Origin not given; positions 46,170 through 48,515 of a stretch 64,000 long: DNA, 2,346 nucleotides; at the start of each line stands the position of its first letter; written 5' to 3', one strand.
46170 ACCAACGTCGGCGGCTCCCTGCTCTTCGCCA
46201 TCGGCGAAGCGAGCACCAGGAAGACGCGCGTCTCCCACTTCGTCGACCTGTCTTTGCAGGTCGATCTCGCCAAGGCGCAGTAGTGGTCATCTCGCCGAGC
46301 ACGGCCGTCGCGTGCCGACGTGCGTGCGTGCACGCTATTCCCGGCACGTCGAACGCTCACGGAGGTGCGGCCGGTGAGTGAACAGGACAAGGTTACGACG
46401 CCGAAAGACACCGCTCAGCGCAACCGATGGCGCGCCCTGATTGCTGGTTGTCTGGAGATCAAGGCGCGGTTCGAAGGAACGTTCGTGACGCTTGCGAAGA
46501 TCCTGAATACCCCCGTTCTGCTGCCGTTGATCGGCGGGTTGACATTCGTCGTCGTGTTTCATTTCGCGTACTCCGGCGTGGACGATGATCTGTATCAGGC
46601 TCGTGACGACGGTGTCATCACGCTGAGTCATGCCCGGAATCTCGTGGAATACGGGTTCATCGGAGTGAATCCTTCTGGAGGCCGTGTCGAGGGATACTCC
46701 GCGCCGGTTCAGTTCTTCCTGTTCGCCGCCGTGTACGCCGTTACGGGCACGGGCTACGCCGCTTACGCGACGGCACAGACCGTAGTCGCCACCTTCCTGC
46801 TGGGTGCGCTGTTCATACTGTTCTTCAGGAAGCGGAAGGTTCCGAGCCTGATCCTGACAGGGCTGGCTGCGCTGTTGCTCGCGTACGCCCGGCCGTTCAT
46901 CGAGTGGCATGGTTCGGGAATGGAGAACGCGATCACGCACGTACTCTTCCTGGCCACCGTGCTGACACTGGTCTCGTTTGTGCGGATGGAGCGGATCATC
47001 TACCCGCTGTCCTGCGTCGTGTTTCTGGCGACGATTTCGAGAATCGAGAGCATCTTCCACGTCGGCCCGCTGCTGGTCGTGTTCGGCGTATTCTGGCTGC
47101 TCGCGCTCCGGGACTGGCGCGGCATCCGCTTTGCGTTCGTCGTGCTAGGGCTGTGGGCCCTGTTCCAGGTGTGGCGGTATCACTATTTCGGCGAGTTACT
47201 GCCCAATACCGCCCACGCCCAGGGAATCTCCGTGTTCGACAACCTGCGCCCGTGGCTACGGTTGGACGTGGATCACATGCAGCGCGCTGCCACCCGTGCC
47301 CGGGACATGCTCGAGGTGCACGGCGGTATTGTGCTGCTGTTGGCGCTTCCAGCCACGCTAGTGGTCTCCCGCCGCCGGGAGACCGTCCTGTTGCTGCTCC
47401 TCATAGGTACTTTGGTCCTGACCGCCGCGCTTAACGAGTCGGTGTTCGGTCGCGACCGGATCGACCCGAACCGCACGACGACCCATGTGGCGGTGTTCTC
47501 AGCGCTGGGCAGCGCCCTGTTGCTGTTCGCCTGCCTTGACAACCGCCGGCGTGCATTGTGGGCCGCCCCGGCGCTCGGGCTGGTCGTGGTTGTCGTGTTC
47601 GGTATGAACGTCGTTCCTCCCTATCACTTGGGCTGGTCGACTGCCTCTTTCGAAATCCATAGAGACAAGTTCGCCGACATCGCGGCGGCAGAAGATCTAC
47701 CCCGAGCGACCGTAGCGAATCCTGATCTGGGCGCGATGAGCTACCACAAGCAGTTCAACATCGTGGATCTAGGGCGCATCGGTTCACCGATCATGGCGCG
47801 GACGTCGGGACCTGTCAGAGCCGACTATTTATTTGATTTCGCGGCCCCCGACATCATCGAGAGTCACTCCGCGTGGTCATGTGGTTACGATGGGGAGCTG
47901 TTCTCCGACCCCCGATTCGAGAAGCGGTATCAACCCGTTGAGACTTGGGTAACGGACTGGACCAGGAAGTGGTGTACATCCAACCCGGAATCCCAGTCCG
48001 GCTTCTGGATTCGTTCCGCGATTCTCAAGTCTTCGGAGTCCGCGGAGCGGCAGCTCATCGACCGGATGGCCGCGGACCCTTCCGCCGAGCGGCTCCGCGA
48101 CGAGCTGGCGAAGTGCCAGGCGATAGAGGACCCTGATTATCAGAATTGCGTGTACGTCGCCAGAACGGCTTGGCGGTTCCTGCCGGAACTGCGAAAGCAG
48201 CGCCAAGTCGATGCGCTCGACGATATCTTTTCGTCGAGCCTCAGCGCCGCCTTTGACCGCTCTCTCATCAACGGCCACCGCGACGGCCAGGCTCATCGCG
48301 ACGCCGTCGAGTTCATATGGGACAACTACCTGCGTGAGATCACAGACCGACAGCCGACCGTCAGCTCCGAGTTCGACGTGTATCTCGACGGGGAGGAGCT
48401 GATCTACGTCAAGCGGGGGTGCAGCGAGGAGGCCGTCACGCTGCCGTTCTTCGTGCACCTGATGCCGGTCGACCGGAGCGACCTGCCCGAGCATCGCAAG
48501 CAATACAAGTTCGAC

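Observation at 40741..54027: Complete polyprenyl-phospho-arabinose (DPA-type) donor pathway in one operon-like run with two GT-C transferases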

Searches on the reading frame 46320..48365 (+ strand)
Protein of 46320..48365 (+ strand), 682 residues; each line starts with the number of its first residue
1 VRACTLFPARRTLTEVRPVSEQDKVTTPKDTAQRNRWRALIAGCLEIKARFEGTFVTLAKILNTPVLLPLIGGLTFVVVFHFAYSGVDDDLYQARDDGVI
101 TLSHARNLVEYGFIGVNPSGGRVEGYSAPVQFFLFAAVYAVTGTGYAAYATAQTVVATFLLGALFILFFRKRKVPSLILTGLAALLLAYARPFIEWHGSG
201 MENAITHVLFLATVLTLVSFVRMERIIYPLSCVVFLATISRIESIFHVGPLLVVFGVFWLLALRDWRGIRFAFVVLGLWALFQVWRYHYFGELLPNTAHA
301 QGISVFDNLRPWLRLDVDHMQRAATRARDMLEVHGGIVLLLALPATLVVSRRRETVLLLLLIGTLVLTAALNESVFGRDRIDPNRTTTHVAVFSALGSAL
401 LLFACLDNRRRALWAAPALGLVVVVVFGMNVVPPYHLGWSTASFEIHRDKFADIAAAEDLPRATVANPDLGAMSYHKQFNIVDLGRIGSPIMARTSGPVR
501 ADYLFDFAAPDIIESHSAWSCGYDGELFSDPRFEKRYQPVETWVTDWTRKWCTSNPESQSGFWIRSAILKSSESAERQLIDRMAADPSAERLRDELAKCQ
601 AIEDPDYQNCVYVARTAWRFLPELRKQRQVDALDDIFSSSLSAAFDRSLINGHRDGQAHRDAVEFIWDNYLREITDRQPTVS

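Call 32: find_homologous_proteins(query=window:46320-48365:+)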
Query window:46320-48365:+ (682 aa): 280 proteins with E <= 0.001 among 8000 candidates; the best 120 are listed.
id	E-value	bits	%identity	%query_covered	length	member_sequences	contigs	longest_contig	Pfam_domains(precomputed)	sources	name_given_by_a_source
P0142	0.0e+0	1469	98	97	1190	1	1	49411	-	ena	-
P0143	5.8e-270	916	65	91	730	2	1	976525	-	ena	-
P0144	3.0e-267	907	66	92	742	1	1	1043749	-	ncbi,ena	-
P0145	7.1e-267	905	66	91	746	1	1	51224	-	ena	-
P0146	1.5e-254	865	62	90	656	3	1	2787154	-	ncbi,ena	-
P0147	1.3e-241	822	68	77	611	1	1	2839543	-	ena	-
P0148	5.3e-235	800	60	92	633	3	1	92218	-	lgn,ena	-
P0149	1.2e-232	792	60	89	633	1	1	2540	-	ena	-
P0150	1.3e-232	792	65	80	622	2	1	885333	-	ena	-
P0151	1.4e-231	789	59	88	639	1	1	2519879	-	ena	-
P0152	6.0e-231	787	57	93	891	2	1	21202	-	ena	-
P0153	7.2e-228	777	59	88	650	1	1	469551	-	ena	-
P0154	1.4e-227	776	57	87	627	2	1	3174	-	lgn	-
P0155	6.5e-225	767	58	89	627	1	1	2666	-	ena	-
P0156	6.4e-221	754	60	85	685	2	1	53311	-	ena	-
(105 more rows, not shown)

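Call 33: find_encoding_contigs(protein=P0142, flank=10000, max_places=3)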
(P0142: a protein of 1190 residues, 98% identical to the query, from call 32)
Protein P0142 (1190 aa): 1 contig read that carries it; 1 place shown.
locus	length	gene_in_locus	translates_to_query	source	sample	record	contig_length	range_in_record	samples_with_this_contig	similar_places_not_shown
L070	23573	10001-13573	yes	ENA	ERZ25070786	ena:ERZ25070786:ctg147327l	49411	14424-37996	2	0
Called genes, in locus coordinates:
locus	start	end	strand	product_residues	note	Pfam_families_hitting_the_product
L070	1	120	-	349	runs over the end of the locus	PF01408:GFO_IDH_MocA, PF03807:F420_oxidored (weak), PF22725:GFO_IDH_MocA_C3, PF02894:GFO_IDH_MocA_C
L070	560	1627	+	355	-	PF20511:PMI_typeI_cat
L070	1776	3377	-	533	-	PF00251:Glyco_hydro_32N, PF08244:Glyco_hydro_32C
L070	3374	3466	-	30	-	-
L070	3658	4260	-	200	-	-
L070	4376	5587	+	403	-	PF00155:Aminotran_1_2, PF12897:Asp_aminotransf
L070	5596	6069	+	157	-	-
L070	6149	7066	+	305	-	PF01040:UbiA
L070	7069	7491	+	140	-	PF04138:GtrA_DPMS_TM (weak)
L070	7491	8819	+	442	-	PF01565:FAD_binding_4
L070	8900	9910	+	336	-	-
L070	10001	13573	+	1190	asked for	-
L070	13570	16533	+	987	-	-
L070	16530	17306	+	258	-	PF00106:adh_short, PF01370:Epimerase (weak), PF08659:KR, PF13561:adh_short_C2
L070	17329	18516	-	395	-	PF13173:AAA_14, PF13635:DUF4143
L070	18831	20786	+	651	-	PF00496:SBP_bac_5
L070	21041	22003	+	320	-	PF19300:BPD_transp_1_N, PF00528:BPD_transp_1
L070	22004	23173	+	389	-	PF12911:OppC_N, PF00528:BPD_transp_1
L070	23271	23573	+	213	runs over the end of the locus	-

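Call 79: find_encoding_contigs(protein=P0144, flank=10000, max_places=2)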
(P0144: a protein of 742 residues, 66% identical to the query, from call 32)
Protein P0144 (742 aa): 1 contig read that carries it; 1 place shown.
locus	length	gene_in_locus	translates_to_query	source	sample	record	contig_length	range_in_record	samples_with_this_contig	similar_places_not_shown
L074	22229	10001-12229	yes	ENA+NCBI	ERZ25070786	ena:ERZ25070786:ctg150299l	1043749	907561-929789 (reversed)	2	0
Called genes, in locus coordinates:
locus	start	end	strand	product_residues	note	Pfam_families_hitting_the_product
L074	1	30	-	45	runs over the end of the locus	-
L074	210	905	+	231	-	PF02586:SRAP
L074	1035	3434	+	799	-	PF13442:Cytochrome_CBB3 (faint), PF07635:PSCyt1, PF07626:PSD3, PF07637:PSD5, PF07631:PSD4, PF07627:PSCyt3, PF07624:PSD2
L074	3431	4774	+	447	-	PF07586:HXXSHH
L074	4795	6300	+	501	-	PF12796:Ank_2, PF13637:Ank_4, PF12796:Ank_2, PF13857:Ank_5, PF12796:Ank_2, PF13637:Ank_4, PF12796:Ank_2, PF13637:Ank_4, +10 more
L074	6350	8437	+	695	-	PF01663:Phosphodiest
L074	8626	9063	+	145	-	-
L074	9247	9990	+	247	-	PF00106:adh_short, PF01370:Epimerase (weak), PF08659:KR, PF13561:adh_short_C2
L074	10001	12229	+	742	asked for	-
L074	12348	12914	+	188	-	PF01641:SelR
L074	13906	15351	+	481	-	PF27155:Y4rL_C (weak), PF00665:rve (weak), PF22483:Mu-transpos_C_2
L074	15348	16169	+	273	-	PF01695:IstB_IS21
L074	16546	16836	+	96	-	-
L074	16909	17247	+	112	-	PF13358:DDE_3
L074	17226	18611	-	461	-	PF07394:DUF1501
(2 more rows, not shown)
